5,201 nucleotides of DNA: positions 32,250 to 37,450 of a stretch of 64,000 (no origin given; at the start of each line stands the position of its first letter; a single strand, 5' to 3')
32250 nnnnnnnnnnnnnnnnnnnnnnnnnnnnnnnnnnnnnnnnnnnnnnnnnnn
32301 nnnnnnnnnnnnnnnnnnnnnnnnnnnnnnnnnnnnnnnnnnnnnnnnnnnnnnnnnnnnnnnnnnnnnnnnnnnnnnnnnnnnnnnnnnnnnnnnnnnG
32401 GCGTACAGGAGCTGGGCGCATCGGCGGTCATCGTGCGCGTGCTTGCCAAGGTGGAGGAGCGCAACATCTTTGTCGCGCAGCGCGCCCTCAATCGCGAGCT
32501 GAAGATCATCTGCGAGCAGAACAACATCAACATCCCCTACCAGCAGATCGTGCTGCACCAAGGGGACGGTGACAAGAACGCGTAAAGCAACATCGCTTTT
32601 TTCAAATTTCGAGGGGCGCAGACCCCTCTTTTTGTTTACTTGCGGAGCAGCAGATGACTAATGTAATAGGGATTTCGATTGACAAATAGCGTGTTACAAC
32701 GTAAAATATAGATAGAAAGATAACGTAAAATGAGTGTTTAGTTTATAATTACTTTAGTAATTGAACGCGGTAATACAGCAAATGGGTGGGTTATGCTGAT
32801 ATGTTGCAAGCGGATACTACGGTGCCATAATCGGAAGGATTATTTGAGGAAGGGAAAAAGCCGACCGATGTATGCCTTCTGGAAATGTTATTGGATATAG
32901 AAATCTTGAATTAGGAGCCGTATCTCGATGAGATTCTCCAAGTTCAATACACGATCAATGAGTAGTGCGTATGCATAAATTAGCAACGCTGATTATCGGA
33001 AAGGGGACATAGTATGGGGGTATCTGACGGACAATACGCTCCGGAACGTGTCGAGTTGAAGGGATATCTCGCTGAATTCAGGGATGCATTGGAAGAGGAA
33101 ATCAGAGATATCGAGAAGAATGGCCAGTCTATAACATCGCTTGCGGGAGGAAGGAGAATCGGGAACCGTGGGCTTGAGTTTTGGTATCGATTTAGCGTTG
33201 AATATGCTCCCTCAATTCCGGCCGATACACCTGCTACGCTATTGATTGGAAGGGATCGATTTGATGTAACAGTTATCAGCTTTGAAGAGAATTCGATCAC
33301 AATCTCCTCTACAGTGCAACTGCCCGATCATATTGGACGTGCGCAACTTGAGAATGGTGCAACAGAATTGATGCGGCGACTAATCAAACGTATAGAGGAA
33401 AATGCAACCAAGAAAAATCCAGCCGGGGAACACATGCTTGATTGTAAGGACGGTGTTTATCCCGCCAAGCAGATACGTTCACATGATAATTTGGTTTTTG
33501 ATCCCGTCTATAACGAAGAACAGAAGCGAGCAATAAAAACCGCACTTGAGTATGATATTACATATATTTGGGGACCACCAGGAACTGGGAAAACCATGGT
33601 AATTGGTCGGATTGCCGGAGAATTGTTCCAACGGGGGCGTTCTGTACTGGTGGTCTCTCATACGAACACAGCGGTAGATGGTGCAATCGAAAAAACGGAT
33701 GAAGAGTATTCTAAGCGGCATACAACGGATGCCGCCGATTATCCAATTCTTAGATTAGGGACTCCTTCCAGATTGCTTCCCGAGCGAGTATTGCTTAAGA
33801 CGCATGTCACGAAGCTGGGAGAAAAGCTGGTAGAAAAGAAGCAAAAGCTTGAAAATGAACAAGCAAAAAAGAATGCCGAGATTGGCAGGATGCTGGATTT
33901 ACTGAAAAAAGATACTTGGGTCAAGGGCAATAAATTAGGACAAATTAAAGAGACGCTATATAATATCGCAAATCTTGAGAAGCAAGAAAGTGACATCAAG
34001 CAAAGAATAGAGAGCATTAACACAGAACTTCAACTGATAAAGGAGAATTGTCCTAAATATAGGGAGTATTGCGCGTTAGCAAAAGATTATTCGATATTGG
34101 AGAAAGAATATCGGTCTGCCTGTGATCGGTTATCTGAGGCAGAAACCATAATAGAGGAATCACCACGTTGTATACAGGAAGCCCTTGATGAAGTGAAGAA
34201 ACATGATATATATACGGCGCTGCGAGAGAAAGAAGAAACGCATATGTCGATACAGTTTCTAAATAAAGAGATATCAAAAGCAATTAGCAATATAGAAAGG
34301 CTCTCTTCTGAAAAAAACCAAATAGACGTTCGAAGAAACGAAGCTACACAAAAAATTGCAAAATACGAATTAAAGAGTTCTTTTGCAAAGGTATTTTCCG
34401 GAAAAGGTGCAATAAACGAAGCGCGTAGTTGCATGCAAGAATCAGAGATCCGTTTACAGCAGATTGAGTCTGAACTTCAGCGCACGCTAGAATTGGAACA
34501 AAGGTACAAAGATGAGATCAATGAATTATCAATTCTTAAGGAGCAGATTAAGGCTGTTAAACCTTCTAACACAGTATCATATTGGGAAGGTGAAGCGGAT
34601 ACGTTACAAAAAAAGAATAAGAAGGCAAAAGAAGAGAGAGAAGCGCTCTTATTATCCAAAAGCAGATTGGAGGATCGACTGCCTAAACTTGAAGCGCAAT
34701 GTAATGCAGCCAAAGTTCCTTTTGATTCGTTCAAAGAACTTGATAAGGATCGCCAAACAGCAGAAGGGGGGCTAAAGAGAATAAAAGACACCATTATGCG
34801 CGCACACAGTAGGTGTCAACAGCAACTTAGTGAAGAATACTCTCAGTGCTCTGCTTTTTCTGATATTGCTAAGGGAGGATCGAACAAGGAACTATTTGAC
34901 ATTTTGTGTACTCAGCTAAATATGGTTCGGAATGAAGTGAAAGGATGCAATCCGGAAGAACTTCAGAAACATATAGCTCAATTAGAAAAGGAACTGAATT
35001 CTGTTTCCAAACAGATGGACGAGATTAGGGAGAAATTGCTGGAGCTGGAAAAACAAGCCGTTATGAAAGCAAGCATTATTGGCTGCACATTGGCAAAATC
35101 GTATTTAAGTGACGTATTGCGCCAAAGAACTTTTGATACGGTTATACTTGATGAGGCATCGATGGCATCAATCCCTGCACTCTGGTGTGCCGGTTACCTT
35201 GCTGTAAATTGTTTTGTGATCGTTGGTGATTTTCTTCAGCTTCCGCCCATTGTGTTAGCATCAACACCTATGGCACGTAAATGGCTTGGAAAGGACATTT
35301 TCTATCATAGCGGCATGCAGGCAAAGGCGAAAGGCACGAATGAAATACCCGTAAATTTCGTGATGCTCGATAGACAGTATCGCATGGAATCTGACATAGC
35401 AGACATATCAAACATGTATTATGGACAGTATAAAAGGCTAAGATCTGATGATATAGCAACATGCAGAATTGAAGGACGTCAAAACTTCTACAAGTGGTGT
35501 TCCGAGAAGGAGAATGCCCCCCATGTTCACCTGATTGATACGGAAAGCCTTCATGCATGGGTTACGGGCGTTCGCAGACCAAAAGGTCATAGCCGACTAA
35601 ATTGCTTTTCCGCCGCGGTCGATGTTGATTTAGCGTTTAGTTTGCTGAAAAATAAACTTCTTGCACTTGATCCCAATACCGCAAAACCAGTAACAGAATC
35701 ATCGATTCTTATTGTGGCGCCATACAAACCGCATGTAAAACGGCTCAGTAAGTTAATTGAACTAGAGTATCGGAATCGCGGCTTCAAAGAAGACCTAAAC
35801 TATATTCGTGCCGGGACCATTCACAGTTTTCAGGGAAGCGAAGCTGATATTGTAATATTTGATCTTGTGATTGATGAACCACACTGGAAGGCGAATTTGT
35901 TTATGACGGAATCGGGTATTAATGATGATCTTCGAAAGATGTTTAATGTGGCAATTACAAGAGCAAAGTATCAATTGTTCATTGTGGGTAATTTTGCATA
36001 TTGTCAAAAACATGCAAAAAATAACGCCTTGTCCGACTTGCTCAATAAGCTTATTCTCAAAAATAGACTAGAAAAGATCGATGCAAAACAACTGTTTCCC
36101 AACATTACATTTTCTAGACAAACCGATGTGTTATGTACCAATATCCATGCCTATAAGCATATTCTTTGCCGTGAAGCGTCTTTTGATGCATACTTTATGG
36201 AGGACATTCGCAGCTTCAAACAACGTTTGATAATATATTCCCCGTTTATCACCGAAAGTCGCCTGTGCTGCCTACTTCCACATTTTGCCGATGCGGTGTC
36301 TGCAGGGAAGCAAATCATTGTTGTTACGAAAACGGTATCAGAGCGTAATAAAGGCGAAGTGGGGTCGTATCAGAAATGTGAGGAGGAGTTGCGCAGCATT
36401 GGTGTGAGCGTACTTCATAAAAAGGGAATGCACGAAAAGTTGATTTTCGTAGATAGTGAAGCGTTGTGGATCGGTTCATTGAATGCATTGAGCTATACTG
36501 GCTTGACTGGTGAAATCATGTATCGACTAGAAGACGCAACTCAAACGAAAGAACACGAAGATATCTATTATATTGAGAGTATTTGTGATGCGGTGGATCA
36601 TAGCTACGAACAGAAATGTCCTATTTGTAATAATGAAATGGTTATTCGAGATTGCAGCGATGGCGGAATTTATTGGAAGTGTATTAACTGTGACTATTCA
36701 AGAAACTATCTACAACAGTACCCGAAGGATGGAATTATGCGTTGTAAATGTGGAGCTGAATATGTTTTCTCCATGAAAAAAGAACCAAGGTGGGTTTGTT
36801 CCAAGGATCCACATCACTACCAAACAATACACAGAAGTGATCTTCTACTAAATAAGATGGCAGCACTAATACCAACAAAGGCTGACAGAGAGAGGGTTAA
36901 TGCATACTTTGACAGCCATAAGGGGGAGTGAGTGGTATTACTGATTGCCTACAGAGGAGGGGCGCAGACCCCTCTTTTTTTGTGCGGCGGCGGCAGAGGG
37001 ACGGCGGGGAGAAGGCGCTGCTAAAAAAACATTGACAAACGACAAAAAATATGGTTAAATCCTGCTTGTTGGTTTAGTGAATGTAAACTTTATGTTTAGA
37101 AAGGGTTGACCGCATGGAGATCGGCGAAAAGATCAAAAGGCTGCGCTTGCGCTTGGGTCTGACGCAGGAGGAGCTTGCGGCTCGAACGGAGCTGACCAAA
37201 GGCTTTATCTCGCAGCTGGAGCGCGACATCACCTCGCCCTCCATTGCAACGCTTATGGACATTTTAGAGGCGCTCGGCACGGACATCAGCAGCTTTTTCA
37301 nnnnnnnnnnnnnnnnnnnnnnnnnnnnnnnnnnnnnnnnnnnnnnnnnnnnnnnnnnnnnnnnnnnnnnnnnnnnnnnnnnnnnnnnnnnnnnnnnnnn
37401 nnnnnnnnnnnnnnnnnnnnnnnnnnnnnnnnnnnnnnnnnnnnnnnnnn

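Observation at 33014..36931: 1305-aa helicase-PLD nuclease-zinc ribbon fusion: candidate single-gene anti-phage defence system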

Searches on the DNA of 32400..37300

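Call 48: search_rna_families(source=window, start=32400, end=37300, threshold=evalue, max_evalue=1)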
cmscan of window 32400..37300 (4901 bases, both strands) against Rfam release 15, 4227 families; matches with E-value up to 1: 1.
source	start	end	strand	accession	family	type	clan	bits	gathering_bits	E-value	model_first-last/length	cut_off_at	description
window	35205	35316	-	RF01932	bxd_4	Gene; lncRNA;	-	25.8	40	0.18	1-106/106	no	Bithoraxoid conserved region 4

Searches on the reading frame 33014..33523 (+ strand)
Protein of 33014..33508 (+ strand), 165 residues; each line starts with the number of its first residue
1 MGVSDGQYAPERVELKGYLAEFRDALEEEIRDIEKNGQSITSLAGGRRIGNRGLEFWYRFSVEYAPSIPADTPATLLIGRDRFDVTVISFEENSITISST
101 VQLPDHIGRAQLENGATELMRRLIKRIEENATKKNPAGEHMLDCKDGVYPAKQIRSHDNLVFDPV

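Call 10: search_protein_families(library=padloc, proteins=[window:33014-33508:+], max_evalue=1)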
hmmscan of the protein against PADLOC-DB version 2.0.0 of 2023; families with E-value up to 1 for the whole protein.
window:33014-33508:+ (165 aa): 0 families

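Call 11: search_protein_families(library=pfam, proteins=[window:33014-33508:+], max_evalue=10)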
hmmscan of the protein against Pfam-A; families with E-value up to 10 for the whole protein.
window:33014-33508:+ (165 aa): 0 families

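Call 78: search_solved_structures(query=A6, max_evalue=10, show_alignments=2)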
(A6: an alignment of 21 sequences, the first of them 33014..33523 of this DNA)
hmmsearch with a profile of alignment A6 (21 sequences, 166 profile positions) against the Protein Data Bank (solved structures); distinct sequences matched with E-value up to 10: 1.
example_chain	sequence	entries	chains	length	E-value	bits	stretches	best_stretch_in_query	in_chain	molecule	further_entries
6y2k_A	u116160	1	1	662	2.2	11.2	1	23-74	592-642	beta-galactosidase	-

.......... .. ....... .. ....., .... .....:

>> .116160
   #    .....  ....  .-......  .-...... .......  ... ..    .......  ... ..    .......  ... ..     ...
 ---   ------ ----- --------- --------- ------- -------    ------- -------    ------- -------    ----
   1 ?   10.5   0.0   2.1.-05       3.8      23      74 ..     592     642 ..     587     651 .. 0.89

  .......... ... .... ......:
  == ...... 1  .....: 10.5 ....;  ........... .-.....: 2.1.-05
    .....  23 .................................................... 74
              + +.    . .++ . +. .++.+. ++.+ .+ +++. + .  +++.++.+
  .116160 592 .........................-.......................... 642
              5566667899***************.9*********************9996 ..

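Call 79: search_protein_families(library=pfam, alignment_id=A6, max_evalue=1)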
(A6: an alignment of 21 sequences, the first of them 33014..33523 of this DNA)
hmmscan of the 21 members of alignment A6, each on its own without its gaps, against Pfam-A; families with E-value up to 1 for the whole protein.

A. member 1, window:33014-33523:+ (170 aa): 0 families

B. families by the number of members that match (of 21 scanned): 10 families
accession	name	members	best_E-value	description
PF05738.19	Cna_B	1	0.0047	Cna protein B-type domain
PF08936.15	CsoSCA_C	1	0.028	Carboxysome Shell Carbonic Anhydrase, C-terminal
PF23932.1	SP10_terminator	1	0.052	Phage termination protein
PF14142.11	YrzO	1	0.077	YrzO-like protein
PF21591.2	Hera_DD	1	0.12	RNA helicase Hera, dimerization domain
PF01081.25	Aldolase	1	0.15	KDPG and KHG aldolase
PF17612.7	DUF5507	1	0.16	Family of unknown function (DUF5507)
PF17340.7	DUF5370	1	0.18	Family of unknown function (DUF5370)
PF11834.13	KHA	1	0.19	KHA, dimerisation domain of potassium ion channel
PF23879.1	DUF7232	1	0.23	Family of unknown function (DUF7232)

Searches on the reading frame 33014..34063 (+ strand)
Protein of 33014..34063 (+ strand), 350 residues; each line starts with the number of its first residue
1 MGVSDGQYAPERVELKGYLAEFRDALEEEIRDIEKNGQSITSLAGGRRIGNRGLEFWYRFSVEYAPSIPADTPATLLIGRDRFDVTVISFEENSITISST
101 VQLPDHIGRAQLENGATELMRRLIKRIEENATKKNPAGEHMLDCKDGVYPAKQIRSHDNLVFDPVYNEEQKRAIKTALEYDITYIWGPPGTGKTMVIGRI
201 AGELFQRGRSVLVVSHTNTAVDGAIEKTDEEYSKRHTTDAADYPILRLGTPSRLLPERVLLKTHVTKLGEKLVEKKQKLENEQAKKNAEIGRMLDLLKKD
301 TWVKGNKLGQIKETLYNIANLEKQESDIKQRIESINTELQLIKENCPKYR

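Call 10: search_protein_families(library=padloc, proteins=[window:33014-34063:+], max_evalue=1)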
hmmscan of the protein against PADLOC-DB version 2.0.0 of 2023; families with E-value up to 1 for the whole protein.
window:33014-34063:+ (350 aa): 20 families
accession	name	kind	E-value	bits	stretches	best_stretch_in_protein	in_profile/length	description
PDLC03920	MkoA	-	9.7e-17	58.5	1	113-307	566-731/1112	-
PDLC03921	MkoA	-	4.3e-16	55.8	1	159-340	1026-1204/1607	-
PDLC03924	MkoC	-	1.4e-06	24.7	1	168-344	251-418/1136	-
PDLC05035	PDC-S53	-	2.9e-06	23.7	1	167-237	496-565/900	-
PDLC04140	mad8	-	1.3e-05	22.9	1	180-290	27-113/314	mads_8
PDLC05009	PDC-S37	-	1.8e-05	20.7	1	170-222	298-350/1550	-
PDLC02350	AbiO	-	3e-05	21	1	168-218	181-230/468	AbiO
PDLC02372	Nhi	-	0.00012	18.9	1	169-218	189-235/470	-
PDLC01734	typeIV_RecD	-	0.00016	18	1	165-221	339-395/763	RecD_0_IVD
PDLC04173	GajB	-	0.00076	16.5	1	178-223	7-51/471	-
PDLC00131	GajB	-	0.0017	15.4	1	165-227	24-88/647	UrvD helicase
PDLC01087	C3a187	-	0.0021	14.9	1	168-217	198-247/559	NERD+UvrD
PDLC05064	PDC-S68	-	0.0041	12.8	1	163-221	683-741/1273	-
PDLC03860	LmuB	-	0.005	13.4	1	165-198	11-44/565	-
PDLC01148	RecD_like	-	0.005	13.2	1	166-221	314-369/719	RecD/Tra ATPase fused to N-terminal HHH domain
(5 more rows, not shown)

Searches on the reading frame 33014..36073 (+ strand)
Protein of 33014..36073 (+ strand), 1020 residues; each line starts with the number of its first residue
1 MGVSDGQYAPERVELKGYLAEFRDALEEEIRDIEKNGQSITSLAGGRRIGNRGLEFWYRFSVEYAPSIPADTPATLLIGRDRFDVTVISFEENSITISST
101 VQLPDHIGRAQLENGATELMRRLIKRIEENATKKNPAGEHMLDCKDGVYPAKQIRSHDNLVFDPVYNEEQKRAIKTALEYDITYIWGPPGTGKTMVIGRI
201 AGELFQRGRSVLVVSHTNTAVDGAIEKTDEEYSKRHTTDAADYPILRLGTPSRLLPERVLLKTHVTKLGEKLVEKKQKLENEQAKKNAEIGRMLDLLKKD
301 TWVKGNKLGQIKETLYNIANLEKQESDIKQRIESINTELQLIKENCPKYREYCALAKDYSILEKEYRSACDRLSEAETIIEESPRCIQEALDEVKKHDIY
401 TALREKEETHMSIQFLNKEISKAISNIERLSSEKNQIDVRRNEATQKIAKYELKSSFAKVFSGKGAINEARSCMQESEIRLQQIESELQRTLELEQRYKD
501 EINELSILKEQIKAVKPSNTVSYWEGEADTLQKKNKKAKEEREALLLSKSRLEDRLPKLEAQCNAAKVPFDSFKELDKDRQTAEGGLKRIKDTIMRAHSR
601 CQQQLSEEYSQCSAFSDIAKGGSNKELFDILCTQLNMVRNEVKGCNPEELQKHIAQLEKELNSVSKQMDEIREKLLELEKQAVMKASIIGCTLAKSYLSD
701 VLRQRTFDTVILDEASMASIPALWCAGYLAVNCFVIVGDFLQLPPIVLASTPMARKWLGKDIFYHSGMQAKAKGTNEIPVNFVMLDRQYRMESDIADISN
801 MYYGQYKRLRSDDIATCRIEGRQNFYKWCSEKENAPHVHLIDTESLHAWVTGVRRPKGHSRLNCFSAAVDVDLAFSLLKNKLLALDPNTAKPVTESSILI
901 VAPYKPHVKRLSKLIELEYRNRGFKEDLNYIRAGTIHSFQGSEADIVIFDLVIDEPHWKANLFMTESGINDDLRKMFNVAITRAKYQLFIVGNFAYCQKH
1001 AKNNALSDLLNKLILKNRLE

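Call 66: predict_structure(alignment_id=A4)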
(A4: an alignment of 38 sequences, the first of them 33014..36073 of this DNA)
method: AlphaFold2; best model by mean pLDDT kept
length: 1020 residues; sequences in the alignment: 38
mean_pLDDT: 83.6   pTM: 0.60
mean pLDDT of the five models: 83.6, 80.1, 78.1, 77.2, 70.9
residues with pLDDT >= 90: 226; 70-90: 691; 50-70: 79; < 50: 24
segments of 3 or more residues with pLDDT < 50: 1-9, 847-860
pLDDT, mean of each block of 10 residues (from residue 1): 35 85 90 72 85 79 71 86 85 82 87 80 89 88 80 85 87 94 90 89 88 86 86 72 84 83 87 88 88 88 88 90 89 85 76 82 85 88 89 89 86 88 90 88 85 72 72 87 89 90 88 87 91 90 88 83 77 82 88 90 90 80 84 88 84 89 88 88 91 87 90 84 90 89 62 83 86 76 91 91 88 89 90 83 60 40 74 93 89 88 77 91 90 80 87 58 59 76 90 83 82 88
secondary structure, 60 per line:
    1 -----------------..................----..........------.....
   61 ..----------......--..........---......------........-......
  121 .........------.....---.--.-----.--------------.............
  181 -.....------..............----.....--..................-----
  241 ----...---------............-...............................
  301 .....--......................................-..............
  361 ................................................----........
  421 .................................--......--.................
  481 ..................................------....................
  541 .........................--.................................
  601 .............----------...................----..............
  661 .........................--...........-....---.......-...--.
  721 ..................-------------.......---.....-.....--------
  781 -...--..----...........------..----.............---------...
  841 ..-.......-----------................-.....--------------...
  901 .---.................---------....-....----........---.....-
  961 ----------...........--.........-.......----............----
elements in order (helices of 4 or more, strands of 3 or more residues): H18-35 E40-49 E56-62 E73-78 E81-90 E94-99 E106-113 H115-129 H136-140 H168-179 E182-186 H193-206 E211-215 H218-235 E245-247 H261-268 H270-305 H308-345 H347-408 H413-453 H456-461 H464-514 H521-565 H568-613 H624-642 H647-685 E688-692 H693-698 H700-703 E707-713 H720-729 E730-738 H752-758 H762-766 H768-772 E782-784 H793-803 H816-828 E838-842 H844-850 H862-877 H879-883 E898-901 H905-921 E931-934 H936-939 E944-951 H955-959 H971-981 E984-992 H994-1000 H1005-1016

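Call 70: fold_search(model_id=the predicted structure, library=pdb)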
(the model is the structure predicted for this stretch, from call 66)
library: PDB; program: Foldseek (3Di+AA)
matches with E <= 10: 1319; with E <= 0.001: 101
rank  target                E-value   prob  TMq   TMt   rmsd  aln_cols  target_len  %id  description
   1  8ftm_B                3.1e-20  1.00  0.37  0.50  31.7      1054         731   14  Setx-ssRNA-ADP-SO4 complex (released 2023-10-25)
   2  4b3f                  6.3e-20  1.00  0.43  0.66  16.2      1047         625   13  crystal structure of Ighmbp2 helicase (released 2012-09-26)
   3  5ean_A                8.9e-20  1.00  0.37  0.36  14.2      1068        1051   12  Crystal structure of Dna2 in complex with a 5' overhang DNA (released 2015-11-18)
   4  4b3g_B                1.7e-19  1.00  0.42  0.67  18.7      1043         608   13  crystal structure of Ighmbp2 helicase in complex with RNA (released 2012-09-26)
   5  2gk6_A                2.6e-19  1.00  0.42  0.67  23.5      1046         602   13  Structural and Functional insights into the human Upf1 helicase core (released 2007-01-09)
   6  5eaw_A                4.5e-19  1.00  0.40  0.39  18.6      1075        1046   12  Crystal structure of Dna2 nuclease-helicase (released 2015-11-18)
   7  8ftm_A                5.0e-19  1.00  0.38  0.51  25.2      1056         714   13  Setx-ssRNA-ADP-SO4 complex (released 2023-10-25)
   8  2wjv_B                5.5e-19  1.00  0.42  0.54  23.7      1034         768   14  Crystal structure of the complex between human nonsense mediated decay factors UPF1 and UPF2 (released 2009-07-07)
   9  2xzp                  7.0e-19  1.00  0.44  0.69  14.8      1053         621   13  Upf1 helicase (released 2011-03-30)
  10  2wjv_A                8.1e-19  1.00  0.42  0.54  23.5      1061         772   14  Crystal structure of the complex between human nonsense mediated decay factors UPF1 and UPF2 (released 2009-07-07)
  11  2gjk                  1.3e-18  1.00  0.40  0.63  21.4      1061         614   12  Structural and functional insights into the human Upf1 helicase core (released 2007-01-09)
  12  4b3g_A                1.6e-18  1.00  0.42  0.66  14.8      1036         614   14  crystal structure of Ighmbp2 helicase in complex with RNA (released 2012-09-26)
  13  2wjy                  1.9e-18  1.00  0.44  0.57  18.0      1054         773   13  Crystal structure of the complex between human nonsense mediated decay factors UPF1 and UPF2 Orthorhombic form (released 2009-07-07)
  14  6ej5                  3.8e-18  1.00  0.44  0.72  18.9      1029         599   12  A conserved structural element in the RNA helicase UPF1 regulates its catalytic activity in an isoform-specific manner (released 2018-01-24)
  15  2xzo_A                4.8e-18  1.00  0.36  0.56  23.3      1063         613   13  Upf1 helicase - RNA complex (released 2011-03-30)
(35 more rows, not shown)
